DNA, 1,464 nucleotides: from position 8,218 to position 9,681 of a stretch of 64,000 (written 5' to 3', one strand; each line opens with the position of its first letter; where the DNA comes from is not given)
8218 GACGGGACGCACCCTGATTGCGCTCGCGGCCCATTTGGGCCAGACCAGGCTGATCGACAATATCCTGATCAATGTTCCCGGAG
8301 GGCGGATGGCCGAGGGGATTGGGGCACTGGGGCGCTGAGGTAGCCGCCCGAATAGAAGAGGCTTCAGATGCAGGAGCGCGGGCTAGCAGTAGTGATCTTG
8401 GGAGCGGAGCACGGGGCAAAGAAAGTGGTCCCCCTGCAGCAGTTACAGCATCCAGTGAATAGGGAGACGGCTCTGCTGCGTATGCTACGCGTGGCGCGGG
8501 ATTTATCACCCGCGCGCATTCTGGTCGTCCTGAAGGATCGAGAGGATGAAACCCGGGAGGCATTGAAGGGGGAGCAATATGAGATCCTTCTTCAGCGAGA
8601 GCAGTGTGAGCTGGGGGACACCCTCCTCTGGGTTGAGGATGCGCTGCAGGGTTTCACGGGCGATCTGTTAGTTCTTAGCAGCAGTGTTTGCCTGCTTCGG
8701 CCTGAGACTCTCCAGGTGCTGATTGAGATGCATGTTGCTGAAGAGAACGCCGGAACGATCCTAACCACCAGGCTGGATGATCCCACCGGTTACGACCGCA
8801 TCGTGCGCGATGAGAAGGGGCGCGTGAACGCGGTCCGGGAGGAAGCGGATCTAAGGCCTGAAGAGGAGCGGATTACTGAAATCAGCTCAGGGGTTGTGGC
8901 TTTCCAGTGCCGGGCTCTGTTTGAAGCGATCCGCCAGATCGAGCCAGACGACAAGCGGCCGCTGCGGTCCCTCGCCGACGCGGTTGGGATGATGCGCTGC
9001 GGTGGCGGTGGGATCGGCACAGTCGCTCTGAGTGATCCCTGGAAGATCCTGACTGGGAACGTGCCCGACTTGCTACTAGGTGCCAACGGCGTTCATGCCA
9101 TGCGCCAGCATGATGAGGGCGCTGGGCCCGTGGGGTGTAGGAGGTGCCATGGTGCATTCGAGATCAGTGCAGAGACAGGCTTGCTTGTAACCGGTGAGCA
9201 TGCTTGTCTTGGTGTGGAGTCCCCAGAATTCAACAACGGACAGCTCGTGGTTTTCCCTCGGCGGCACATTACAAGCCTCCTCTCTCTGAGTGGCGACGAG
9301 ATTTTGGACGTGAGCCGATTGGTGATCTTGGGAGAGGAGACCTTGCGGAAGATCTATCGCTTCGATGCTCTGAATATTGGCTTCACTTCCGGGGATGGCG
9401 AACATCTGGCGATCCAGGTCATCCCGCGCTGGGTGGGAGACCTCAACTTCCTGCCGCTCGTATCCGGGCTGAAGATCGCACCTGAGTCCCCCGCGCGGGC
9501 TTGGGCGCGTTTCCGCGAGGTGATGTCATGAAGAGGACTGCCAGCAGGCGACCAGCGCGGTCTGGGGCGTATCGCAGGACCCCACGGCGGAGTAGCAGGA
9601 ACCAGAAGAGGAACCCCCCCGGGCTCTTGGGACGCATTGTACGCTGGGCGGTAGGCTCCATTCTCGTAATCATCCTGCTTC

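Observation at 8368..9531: GlmU-like nucleotidyltransferase domain fused to a HIT/GalT-like domain with a degenerate HxHxQ motif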

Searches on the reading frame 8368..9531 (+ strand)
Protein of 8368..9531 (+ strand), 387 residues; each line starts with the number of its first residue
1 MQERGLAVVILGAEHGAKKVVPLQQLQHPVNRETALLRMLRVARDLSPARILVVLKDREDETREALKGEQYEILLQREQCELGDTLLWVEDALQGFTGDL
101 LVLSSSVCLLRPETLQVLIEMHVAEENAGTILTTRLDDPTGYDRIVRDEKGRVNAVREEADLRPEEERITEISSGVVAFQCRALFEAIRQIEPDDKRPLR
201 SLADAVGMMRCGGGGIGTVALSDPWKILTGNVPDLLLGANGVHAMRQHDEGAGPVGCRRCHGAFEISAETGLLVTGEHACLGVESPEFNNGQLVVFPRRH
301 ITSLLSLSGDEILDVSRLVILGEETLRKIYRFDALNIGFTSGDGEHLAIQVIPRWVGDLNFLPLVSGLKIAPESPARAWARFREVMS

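Call 3: search_protein_families(library=pfam, proteins=[window:8368-9531:+], max_evalue=1)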
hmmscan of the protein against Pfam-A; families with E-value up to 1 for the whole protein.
window:8368-9531:+ (387 aa): 3 families
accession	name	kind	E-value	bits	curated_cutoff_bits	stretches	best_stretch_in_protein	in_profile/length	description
PF00483.29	NTP_transferase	-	3e-05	24.2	21.2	1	47-198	45-199/245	Nucleotidyl transferase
PF12804.13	NTP_transf_3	-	0.002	18.8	27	1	28-191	19-144/160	MobA-like NTP transferase domain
PF13704.12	Glyco_tranf_2_4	-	0.086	13.8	27.5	1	31-71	2-42/98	Glycosyl transferase family 2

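Call 4: search_protein_families(library=ncbifam, proteins=[window:8368-9531:+], max_evalue=1)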
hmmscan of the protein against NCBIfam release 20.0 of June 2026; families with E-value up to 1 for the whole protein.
window:8368-9531:+ (387 aa): 14 families
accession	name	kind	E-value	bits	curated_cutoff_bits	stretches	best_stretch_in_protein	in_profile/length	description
NF010932.0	PRK14352.1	equivalog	4.8e-39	134.3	611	1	4-228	5-232/488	bifunctional UDP-N-acetylglucosamine diphosphorylase/glucosamine-1-phosphate N-acetyltransferase GlmU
NF010934.1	PRK14354.1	equivalog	9.4e-37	126.6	450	1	8-231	2-224/447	bifunctional UDP-N-acetylglucosamine diphosphorylase/glucosamine-1-phosphate N-acetyltransferase GlmU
NF010938.0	PRK14358.1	equivalog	1.7e-35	122.5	500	1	2-232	4-233/481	bifunctional N-acetylglucosamine-1-phosphate uridyltransferase/glucosamine-1-phosphate acetyltransferase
NF010935.0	PRK14355.1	equivalog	6.4e-35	120.6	718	1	6-229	4-228/459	bifunctional UDP-N-acetylglucosamine diphosphorylase/glucosamine-1-phosphate N-acetyltransferase GlmU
NF010940.0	PRK14360.1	equivalog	7.2e-35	120.4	602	1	6-209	2-206/452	bifunctional UDP-N-acetylglucosamine diphosphorylase/glucosamine-1-phosphate N-acetyltransferase GlmU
TIGR01173.1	glmU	equivalog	4.7e-34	118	366.85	1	7-225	2-218/452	bifunctional UDP-N-acetylglucosamine diphosphorylase/glucosamine-1-phosphate N-acetyltransferase GlmU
NF010933.0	PRK14353.1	equivalog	1.1e-25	90.2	505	1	2-215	2-215/453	bifunctional UDP-N-acetylglucosamine diphosphorylase/glucosamine-1-phosphate N-acetyltransferase GlmU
NF010937.0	PRK14357.1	equivalog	2.3e-25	89.4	658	1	8-209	3-199/448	bifunctional UDP-N-acetylglucosamine diphosphorylase/glucosamine-1-phosphate N-acetyltransferase GlmU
NF006986.0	PRK09451.1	equivalog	8.3e-20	71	725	1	2-210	2-206/456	bifunctional UDP-N-acetylglucosamine diphosphorylase/glucosamine-1-phosphate N-acetyltransferase GlmU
NF010936.0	PRK14356.1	equivalog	1.3e-14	54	666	1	7-240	7-240/456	bifunctional UDP-N-acetylglucosamine diphosphorylase/glucosamine-1-phosphate N-acetyltransferase GlmU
NF052622.1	ATPAdlTfActino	equivalog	3.8e-11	42.8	290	1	265-372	46-160/176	ATP adenylyltransferase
NF010939.0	PRK14359.1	equivalog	6.6e-11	41.5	592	1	6-211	3-202/430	bifunctional UDP-N-acetylglucosamine diphosphorylase/glucosamine-1-phosphate N-acetyltransferase GlmU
TIGR03992.1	Arch_glmU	subfamily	9.2e-07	28.1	292.1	1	9-226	4-212/393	bifunctional sugar-1-phosphate nucleotidylyltransferase/acetyltransferase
NF052502.1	man1P_GTase_Rv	exception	0.0059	15.5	440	1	110-188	109-182/352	mannose-1-phosphate guanylyltransferase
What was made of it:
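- On GlmU (bifunctional enzyme): The best score is 134.3 bits against a cutoff of 611 (call 4).
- Closest known: GlmU. Different: It scores far below the NCBIfam equivalog cutoffs (134 bits against 611) (call 4).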

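Call 5: find_homologous_proteins(query=window:8368-9531:+, max_evalue=0.001)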
Query window:8368-9531:+ (387 aa): 47 proteins with E <= 0.001 among 8000 candidates.
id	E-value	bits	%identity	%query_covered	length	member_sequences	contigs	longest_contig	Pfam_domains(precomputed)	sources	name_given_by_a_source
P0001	1.1e-253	859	100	100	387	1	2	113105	PF00483.30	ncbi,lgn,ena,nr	ncbi:MAG: hypothetical protein KAY24_14450 [Candidatus Eisenbacteria sp.]|nr:hypothetical protein [C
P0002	4.6e-110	386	51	99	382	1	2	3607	PF00483.30,PF01128.26,PF12804.14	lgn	-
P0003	2.0e-77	279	42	99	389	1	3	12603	PF00483.30,PF01230.30,PF01128.26,PF12804.14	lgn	-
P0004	1.7e-73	266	41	98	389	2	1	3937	PF00483.30,PF01128.26,PF12804.14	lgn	-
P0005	2.3e-73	266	40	98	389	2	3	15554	PF00483.30,PF01128.26,PF12804.14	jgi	-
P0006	4.5e-52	195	37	94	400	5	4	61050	PF00483.30,PF11969.14,PF01230.30,PF01128.26,PF12804.14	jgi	-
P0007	4.9e-27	113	36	63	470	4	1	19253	PF00483.30,PF01128.26,PF00132.31,PF25087.2,PF25084.2,PF12804.14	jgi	jgi:bifunctional UDP-N-acetylglucosamine pyrophosphorylase / glucosamine-1-phosphate N-acetyltransfe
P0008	2.4e-21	94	34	49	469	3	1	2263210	PF00483.30,PF00132.31,PF25087.2,PF25084.2,PF12804.14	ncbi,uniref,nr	ncbi:Bifunctional protein GlmU [Corynebacterium gerontici]|uniref:Bifunctional protein GlmU n=2 Tax=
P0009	2.9e-21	94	31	60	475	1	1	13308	PF00483.30,PF01128.26,PF14602.13,PF00132.31,PF25087.2,PF25084.2,PF12804.14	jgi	jgi:bifunctional UDP-N-acetylglucosamine pyrophosphorylase / glucosamine-1-phosphate N-acetyltransfe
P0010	9.1e-21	92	32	58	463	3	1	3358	PF00483.30,PF01128.26,PF14602.13,PF00132.31,PF25087.2,PF25084.2,PF12804.14,PF02348.26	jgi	-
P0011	2.0e-20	91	34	63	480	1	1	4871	PF00483.30,PF01128.26,PF00132.31,PF25087.2,PF25084.2,PF12804.14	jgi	jgi:bifunctional UDP-N-acetylglucosamine pyrophosphorylase / glucosamine-1-phosphate N-acetyltransfe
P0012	4.2e-20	90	34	53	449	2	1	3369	PF00483.30,PF01128.26,PF00132.31,PF25087.2,PF25084.2,PF12804.14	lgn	-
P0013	1.3e-19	89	33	58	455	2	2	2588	PF00483.30,PF01128.26,PF14602.13,PF00132.31,PF25087.2,PF25084.2,PF12804.14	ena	-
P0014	1.4e-19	89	33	55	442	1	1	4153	PF00483.30,PF01128.26,PF14602.13,PF00132.31,PF25087.2,PF25084.2,PF12804.14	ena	-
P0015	1.8e-19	88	30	58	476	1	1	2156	PF00483.30,PF01128.26,PF14602.13,PF00132.31,PF25087.2,PF25084.2,PF12804.14,PF02348.26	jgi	jgi:bifunctional UDP-N-acetylglucosamine pyrophosphorylase/glucosamine-1-phosphate N-acetyltransfera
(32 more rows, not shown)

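Call 6: search_solved_structures(query=window:8368-9531:+, max_evalue=1, show_alignments=3)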
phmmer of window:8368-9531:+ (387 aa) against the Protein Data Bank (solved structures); distinct sequences matched with E-value up to 1: 30.
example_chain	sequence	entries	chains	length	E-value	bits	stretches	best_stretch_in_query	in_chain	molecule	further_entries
4aaw_A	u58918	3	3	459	6.7e-27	97.7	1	9-229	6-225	BIFUNCTIONAL PROTEIN GLMU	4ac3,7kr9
1hm0_A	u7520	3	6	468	1e-26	97.2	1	8-229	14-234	N-ACETYLGLUCOSAMINE 1-PHOSPHATE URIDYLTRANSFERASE | UDP-N-ACETYLGLUCOSAMINE-1-PHOSPHATE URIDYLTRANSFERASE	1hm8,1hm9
1g95_A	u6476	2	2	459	1.1e-26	97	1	9-229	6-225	N-ACETYLGLUCOSAMINE-1-PHOSPHATE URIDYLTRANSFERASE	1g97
2qkx_A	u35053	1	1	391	1.8e-20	76.6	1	6-218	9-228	Bifunctional protein glmU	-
3d8v_A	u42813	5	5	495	3.2e-20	75.8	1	6-218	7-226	Bifunctional protein glmU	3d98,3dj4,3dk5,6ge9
3spt_A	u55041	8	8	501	3.3e-20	75.7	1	6-218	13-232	Bifunctional protein glmU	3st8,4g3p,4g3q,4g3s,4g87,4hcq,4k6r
3foq_A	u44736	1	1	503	3.3e-20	75.7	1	6-218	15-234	Bifunctional protein glmU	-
9dqf_A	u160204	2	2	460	1.3e-17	67.2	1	11-231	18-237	Bifunctional protein GlmU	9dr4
1fwy_A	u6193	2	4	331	7.7e-16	61.3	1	4-178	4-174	UDP-N-ACETYLGLUCOSAMINE PYROPHOSPHORYLASE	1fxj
7k47_A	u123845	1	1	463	1.5e-15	60.4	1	6-194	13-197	Bifunctional protein GlmU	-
1hv9_A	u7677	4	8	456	1.6e-15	60.3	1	4-178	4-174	UDP-N-ACETYLGLUCOSAMINE PYROPHOSPHORYLASE | Bifunctional protein glmU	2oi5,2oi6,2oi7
2v0h_A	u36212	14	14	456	2.2e-14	56.5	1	2-182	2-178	BIFUNCTIONAL PROTEIN GLMU | GLUCOSAMINE-1-PHOSPHATE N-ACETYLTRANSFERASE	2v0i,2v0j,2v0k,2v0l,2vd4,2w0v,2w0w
9mh4_A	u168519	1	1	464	2.6e-14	56.3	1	3-180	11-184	Bifunctional protein GlmU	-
8cu9_A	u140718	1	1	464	2.9e-13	52.8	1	3-178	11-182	Bifunctional UDP-N-acetylglucosamine diphosphorylase/glucosamine-1-phosphate N-acetyltrans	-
5vmk_A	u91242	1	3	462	5e-13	52.1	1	6-218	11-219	Bifunctional protein GlmU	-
6af2_A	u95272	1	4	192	4.5e-10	42.4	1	266-373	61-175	HIT domain-containing protein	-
3ano_A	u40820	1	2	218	1.2e-09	40.9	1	265-373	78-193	AP-4-A phosphorylase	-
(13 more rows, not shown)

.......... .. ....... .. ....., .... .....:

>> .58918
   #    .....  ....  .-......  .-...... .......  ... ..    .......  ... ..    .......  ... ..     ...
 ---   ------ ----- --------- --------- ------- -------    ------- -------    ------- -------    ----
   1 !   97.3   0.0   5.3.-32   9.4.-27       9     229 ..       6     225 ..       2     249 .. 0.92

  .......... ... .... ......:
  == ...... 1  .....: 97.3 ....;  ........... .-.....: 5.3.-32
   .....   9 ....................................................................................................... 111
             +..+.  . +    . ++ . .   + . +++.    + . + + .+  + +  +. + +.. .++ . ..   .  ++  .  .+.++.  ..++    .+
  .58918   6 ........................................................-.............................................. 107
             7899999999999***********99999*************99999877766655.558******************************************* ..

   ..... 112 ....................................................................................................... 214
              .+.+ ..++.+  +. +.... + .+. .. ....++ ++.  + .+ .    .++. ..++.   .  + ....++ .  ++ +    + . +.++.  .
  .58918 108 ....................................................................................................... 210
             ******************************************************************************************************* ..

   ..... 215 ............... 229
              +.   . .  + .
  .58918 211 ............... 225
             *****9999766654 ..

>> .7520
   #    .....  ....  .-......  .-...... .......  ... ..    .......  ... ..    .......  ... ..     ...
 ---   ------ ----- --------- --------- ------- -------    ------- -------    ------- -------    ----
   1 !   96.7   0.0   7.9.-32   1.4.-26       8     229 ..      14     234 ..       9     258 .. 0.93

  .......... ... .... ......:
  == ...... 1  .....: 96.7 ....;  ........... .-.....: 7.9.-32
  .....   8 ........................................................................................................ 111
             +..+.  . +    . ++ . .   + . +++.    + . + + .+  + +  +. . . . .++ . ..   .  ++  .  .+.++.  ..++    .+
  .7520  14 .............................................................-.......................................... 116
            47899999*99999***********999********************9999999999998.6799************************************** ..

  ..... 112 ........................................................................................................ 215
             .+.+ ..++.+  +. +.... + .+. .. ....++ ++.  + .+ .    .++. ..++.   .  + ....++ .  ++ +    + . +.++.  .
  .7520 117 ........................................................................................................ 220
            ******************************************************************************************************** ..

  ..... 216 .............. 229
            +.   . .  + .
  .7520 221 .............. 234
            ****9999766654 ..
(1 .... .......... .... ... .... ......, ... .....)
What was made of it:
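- Checked: N-terminal half: it matches GlmU equivalog models over residues 4-232 (NCBIfam E 4.8e-39, well below the equivalog cutoff) and solved GlmU structures (4aaw E 6.7e-27) (calls 4, 6).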

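Call 9: search_protein_families(library=pfam, proteins=[P0002, P0003, P0005, P0006], max_evalue=10)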
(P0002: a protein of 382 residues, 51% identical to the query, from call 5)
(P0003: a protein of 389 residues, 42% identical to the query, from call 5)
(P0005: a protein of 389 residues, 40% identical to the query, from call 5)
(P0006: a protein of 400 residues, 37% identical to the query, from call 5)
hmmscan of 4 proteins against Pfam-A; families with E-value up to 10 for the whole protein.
P0002 (382 aa): 4 families
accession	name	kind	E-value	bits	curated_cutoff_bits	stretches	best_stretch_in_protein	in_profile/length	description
PF12804.13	NTP_transf_3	-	5.7e-22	79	27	1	6-133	1-122/160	MobA-like NTP transferase domain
PF00483.29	NTP_transferase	-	3.8e-13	50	21.2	1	7-183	3-186/245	Nucleotidyl transferase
PF01128.25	IspD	-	8.3e-10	39.2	27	1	5-138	2-134/221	2-C-methyl-D-erythritol 4-phosphate cytidylyltransferase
PF02348.25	CTP_transf_3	-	0.0041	17.4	22.6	1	5-125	1-119/217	Cytidylyltransferase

P0003 (389 aa): 6 families
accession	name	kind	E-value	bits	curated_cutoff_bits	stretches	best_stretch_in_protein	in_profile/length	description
PF12804.13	NTP_transf_3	-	1.5e-21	77.7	27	1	6-128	1-119/160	MobA-like NTP transferase domain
PF00483.29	NTP_transferase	-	8.9e-10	39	21.2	1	7-187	3-190/245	Nucleotidyl transferase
PF01128.25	IspD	-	2.4e-09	37.7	27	1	5-128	2-125/221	2-C-methyl-D-erythritol 4-phosphate cytidylyltransferase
PF01230.28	HIT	-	1.2e-06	29.4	21.5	1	274-356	8-95/98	HIT domain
PF02348.25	CTP_transf_3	-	0.0031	17.8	22.6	1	5-123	1-117/217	Cytidylyltransferase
PF04677.20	CwfJ_C_1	-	0.0038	17.5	21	1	271-327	25-81/122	Protein similar to CwfJ C-terminus 1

P0005 (389 aa): 6 families
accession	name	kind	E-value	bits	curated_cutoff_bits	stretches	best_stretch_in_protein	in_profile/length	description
PF12804.13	NTP_transf_3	-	5.7e-21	75.8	27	1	7-128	2-119/160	MobA-like NTP transferase domain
PF00483.29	NTP_transferase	-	2.7e-10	40.7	21.2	1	7-214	3-216/245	Nucleotidyl transferase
PF01128.25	IspD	-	7.8e-09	36.1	27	1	5-129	2-126/221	2-C-methyl-D-erythritol 4-phosphate cytidylyltransferase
PF01230.28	HIT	-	0.00034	21.6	21.5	1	279-346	13-80/98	HIT domain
PF02348.25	CTP_transf_3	-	0.0036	17.6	22.6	1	5-123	1-117/217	Cytidylyltransferase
PF04677.20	CwfJ_C_1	-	0.016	15.5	21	1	271-324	25-78/122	Protein similar to CwfJ C-terminus 1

P0006 (400 aa): 7 families
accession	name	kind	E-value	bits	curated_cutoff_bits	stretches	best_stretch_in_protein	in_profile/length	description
PF12804.13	NTP_transf_3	-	5.9e-20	72.5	27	1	14-145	1-124/160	MobA-like NTP transferase domain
PF00483.29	NTP_transferase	-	6.7e-15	55.8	21.2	1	14-263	2-225/245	Nucleotidyl transferase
PF01128.25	IspD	-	2.2e-08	34.6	27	1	14-77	3-68/221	2-C-methyl-D-erythritol 4-phosphate cytidylyltransferase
PF11969.13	DcpS_C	-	1e-06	29.6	24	1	276-356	17-100/114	Scavenger mRNA decapping enzyme C-term binding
PF01230.28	HIT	-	2.4e-06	28.5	21.5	1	281-358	14-95/98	HIT domain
PF02348.25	CTP_transf_3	-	0.002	18.4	22.6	1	15-132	3-114/217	Cytidylyltransferase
PF01983.22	CofC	-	0.28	10.8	22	1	21-132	9-113/217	Guanylyl transferase CofC like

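Call 11: find_encoding_contigs(protein=P0006, flank=8000, max_places=3)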
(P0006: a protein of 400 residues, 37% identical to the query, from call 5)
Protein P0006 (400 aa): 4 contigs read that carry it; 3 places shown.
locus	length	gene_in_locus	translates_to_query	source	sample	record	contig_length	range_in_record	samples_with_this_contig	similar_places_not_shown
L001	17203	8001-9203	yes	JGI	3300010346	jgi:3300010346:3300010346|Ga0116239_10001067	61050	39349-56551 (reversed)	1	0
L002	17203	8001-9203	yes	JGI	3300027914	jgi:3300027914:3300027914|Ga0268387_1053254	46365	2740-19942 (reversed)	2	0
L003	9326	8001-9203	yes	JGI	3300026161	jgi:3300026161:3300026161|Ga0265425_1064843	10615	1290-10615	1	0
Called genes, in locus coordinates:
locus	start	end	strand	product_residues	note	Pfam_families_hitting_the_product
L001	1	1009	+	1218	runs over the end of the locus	PF02463:SMC_N, PF13175:AAA_15 (weak), PF13304:AAA_21 (weak), PF13476:AAA_23, PF06470:SMC_hinge, PF13304:AAA_21 (weak)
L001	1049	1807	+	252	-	PF00902:TatC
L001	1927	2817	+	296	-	PF03309:Pan_kinase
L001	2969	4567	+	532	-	PF00118:Cpn60_TCP1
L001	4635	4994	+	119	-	PF02152:FolB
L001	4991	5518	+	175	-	PF01288:HPPK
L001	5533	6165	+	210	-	PF01712:dNK, PF13238:AAA_18 (weak), PF13671:AAA_33 (weak)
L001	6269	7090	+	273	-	PF02548:Pantoate_transf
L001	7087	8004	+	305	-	PF02569:Pantoate_ligase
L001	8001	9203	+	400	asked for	PF00483:NTP_transferase, PF01128:IspD, PF12804:NTP_transf_3, PF11969:DcpS_C (weak), PF01230:HIT (weak)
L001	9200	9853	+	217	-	PF13399:LytR_C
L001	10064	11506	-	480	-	PF09594:GT87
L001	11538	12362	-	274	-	PF13489:Methyltransf_23, PF13847:Methyltransf_31 (weak), PF08241:Methyltransf_11, PF08242:Methyltransf_12 (faint), PF13649:Methyltransf_25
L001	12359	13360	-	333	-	PF04055:Radical_SAM, PF13186:SPASM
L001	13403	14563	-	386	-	PF00155:Aminotran_1_2, PF01041:DegT_DnrJ_EryC1, PF01212:Beta_elim_lyase (weak)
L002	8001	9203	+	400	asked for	PF00483:NTP_transferase, PF01128:IspD, PF12804:NTP_transf_3, PF11969:DcpS_C (weak), PF01230:HIT (weak)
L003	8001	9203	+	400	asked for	PF00483:NTP_transferase, PF01128:IspD, PF12804:NTP_transf_3, PF11969:DcpS_C (weak), PF01230:HIT (weak)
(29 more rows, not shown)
